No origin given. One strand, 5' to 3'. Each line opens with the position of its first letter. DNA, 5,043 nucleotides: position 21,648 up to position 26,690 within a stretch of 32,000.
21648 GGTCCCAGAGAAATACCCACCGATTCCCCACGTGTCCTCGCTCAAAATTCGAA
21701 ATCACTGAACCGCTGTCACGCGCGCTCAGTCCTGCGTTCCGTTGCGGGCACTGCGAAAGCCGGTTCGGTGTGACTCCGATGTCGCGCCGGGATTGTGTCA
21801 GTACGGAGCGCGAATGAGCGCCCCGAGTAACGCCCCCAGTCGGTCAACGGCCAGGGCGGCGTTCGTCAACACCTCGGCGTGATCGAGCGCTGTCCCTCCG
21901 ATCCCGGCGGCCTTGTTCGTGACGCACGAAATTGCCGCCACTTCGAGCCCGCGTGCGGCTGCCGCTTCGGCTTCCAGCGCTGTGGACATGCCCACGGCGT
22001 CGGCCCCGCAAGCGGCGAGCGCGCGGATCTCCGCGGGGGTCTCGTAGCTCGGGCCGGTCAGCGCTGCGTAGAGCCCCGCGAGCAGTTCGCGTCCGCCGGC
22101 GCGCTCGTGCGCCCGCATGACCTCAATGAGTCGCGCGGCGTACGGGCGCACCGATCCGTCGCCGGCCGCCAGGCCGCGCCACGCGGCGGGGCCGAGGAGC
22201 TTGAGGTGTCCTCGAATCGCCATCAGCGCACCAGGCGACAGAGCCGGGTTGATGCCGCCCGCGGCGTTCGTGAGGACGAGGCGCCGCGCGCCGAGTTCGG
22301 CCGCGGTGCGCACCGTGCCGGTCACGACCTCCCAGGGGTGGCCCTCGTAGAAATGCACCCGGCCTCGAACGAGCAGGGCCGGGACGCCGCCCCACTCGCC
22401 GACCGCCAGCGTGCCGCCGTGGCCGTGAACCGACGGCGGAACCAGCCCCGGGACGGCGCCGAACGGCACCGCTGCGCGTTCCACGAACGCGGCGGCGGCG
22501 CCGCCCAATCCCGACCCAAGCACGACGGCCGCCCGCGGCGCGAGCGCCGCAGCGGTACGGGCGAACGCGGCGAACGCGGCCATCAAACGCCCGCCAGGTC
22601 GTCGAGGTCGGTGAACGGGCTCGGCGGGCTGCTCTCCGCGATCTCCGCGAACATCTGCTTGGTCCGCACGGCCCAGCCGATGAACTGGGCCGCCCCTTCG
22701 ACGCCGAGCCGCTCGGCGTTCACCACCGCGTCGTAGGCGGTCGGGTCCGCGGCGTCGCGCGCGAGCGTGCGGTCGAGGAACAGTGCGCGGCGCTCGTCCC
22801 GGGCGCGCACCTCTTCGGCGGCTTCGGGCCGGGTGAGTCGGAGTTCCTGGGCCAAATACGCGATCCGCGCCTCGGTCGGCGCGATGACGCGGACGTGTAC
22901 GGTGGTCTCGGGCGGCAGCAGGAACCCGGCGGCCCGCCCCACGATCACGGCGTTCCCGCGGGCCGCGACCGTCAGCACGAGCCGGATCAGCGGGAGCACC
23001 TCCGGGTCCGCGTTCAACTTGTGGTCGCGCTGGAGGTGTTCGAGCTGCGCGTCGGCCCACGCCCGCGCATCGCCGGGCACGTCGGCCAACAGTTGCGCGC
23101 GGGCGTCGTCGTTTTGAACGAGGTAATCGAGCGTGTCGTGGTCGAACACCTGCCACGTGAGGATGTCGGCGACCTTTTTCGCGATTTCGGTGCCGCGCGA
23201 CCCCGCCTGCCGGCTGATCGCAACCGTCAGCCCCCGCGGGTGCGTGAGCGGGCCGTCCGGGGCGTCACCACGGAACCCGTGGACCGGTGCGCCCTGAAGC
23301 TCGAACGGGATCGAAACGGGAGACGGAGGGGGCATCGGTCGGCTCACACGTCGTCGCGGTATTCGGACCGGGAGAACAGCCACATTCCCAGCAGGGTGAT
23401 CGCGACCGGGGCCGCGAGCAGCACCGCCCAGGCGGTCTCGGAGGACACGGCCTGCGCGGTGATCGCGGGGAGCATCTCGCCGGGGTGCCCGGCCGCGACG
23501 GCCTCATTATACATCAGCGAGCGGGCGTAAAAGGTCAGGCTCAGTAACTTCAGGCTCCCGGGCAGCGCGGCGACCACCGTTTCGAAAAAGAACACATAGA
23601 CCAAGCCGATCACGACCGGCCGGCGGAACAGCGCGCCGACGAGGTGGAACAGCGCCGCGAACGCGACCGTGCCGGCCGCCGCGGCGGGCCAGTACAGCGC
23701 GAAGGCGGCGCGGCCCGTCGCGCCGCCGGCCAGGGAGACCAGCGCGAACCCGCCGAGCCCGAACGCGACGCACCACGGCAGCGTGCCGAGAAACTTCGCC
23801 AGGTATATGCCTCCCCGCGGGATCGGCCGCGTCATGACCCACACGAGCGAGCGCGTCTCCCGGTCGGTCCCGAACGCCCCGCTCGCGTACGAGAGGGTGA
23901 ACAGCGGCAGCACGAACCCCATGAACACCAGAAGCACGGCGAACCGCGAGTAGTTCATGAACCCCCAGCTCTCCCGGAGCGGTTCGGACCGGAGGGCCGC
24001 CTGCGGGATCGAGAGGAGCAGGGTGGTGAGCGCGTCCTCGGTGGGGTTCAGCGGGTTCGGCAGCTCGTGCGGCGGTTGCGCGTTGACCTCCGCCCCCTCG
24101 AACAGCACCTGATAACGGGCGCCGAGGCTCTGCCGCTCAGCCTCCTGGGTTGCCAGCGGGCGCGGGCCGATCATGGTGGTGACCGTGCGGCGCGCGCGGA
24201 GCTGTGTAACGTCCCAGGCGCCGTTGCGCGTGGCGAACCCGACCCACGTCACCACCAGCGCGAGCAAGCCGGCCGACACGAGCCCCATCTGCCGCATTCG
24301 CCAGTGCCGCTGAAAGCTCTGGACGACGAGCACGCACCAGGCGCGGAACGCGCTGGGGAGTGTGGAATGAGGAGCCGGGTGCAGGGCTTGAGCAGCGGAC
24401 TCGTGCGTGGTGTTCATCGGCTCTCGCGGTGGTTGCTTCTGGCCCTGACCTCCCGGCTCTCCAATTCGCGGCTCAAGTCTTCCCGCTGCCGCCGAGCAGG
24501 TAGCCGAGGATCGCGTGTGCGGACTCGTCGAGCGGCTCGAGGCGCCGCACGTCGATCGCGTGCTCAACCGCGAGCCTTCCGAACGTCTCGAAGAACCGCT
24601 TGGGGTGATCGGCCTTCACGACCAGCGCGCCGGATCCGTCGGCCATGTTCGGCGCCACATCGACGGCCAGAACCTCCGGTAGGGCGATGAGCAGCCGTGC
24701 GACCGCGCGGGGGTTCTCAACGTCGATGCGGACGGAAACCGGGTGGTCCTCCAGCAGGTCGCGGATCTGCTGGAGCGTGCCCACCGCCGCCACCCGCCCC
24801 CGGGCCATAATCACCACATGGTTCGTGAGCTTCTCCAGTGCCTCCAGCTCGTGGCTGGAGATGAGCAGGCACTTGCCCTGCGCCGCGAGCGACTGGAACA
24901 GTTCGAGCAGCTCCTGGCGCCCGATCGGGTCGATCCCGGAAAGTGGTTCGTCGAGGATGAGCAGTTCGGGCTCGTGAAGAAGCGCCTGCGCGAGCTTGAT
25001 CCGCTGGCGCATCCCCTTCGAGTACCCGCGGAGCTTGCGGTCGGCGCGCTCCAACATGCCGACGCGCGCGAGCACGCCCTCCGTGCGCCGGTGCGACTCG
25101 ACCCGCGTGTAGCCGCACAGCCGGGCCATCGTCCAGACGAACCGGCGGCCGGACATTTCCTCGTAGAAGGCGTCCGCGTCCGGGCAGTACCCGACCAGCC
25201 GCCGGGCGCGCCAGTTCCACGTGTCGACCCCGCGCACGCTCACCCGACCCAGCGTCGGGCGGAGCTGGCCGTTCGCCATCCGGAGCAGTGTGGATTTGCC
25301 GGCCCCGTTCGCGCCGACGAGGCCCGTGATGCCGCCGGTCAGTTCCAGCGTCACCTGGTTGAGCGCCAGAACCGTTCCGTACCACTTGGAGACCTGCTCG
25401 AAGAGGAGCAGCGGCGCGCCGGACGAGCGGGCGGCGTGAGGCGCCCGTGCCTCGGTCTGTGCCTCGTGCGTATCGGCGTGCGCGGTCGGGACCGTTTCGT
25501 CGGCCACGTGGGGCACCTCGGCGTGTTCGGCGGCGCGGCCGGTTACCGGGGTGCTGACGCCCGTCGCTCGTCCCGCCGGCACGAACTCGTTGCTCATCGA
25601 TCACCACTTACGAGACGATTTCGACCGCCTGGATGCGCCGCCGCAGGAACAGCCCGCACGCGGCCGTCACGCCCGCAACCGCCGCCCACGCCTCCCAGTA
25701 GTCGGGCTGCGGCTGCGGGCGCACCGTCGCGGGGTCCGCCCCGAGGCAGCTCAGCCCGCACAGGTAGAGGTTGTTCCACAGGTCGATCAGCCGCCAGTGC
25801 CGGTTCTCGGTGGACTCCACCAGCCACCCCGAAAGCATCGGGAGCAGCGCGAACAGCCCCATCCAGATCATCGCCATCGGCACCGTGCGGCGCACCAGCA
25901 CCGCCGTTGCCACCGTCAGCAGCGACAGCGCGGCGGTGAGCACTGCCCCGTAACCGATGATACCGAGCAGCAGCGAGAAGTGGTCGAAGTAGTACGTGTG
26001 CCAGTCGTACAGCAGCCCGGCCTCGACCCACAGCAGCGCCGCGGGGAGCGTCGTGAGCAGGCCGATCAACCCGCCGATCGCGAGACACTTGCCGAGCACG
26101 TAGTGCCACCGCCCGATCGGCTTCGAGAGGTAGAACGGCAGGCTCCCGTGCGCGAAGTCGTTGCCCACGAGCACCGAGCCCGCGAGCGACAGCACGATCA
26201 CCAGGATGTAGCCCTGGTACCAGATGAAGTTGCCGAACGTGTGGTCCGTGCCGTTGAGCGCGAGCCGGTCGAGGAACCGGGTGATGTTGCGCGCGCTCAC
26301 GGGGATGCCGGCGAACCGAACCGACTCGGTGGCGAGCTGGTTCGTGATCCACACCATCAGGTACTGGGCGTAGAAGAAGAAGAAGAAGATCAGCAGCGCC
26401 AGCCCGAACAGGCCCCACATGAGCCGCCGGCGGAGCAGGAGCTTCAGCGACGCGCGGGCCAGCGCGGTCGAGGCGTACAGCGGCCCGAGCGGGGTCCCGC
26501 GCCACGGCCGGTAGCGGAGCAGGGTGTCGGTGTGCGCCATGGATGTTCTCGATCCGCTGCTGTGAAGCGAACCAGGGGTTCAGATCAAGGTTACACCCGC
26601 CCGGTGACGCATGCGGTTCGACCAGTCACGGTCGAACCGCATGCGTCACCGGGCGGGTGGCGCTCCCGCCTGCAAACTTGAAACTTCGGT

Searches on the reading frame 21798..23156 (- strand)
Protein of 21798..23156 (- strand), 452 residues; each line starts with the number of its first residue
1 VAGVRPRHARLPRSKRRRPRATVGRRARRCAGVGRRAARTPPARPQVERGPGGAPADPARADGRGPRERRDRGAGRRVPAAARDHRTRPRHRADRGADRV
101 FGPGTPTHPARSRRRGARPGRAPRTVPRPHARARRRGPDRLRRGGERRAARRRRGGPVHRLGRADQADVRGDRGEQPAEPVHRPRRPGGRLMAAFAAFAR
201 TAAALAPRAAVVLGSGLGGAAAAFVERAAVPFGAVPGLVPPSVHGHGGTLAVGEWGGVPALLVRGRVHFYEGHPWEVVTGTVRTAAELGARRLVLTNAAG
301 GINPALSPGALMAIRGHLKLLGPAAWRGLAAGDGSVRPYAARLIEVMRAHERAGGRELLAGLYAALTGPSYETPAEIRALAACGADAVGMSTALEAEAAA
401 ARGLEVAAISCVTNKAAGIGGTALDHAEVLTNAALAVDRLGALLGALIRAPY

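Call 65: search_protein_families(library=pfam, proteins=[window:21798-23156:-], max_evalue=0.0001)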
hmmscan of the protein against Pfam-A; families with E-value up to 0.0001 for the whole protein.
window:21798-23156:- (452 aa): 1 family
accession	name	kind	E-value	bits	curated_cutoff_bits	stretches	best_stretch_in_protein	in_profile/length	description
PF01048.26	PNP_UDP_1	-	8.7e-38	130.5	25.1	1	209-449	2-233/233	Phosphorylase superfamily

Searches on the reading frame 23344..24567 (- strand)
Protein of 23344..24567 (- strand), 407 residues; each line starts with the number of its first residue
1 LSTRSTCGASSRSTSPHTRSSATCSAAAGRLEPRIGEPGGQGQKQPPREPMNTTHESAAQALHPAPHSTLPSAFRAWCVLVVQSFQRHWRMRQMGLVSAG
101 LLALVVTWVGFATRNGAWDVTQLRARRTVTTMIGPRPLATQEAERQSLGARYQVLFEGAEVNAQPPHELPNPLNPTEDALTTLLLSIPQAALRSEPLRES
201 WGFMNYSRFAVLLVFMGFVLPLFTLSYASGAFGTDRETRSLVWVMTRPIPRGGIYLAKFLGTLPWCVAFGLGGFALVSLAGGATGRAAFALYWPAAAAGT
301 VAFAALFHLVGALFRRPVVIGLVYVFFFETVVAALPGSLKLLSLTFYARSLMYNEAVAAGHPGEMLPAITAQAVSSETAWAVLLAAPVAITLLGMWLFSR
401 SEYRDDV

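Call 65: search_protein_families(library=pfam, proteins=[window:23344-24567:-], max_evalue=0.0001)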
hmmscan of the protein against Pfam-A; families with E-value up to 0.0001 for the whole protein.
window:23344-24567:- (407 aa): 3 families
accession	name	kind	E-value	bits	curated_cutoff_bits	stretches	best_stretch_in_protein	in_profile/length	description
PF12679.13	ABC2_membrane_2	-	4.1e-10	39.8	27.2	1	167-402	72-282/283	ABC-2 family transporter protein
PF12730.13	ABC2_membrane_4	-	2.5e-05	24.8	27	1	206-326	46-173/179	ABC-2 family transporter protein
PF12698.13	ABC2_membrane_3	-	2.6e-05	23.9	31.6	1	204-328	158-278/347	ABC-2 family transporter protein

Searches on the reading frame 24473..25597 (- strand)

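Call 65: search_protein_families(library=pfam, proteins=[window:24473-25597:-], max_evalue=0.0001)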
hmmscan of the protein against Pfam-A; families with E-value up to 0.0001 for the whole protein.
window:24473-25597:- (374 aa): 2 families
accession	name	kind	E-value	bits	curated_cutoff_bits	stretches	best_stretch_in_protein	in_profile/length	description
PF00005.33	ABC_tran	-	1e-26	94.6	25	1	80-219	2-136/137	ABC transporter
PF13304.12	AAA_21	-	3.6e-10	40.8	27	0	187-253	233-302/304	AAA domain, putative AbiEii toxin, Type IV TA system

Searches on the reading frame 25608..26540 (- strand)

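Call 65: search_protein_families(library=pfam, proteins=[window:25608-26540:-], max_evalue=0.0001)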
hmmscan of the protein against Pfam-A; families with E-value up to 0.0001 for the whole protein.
window:25608-26540:- (310 aa): 1 family
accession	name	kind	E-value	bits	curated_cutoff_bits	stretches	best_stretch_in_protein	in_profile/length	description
PF12679.13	ABC2_membrane_2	-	8.5e-09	35.5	27.2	1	26-239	2-201/283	ABC-2 family transporter protein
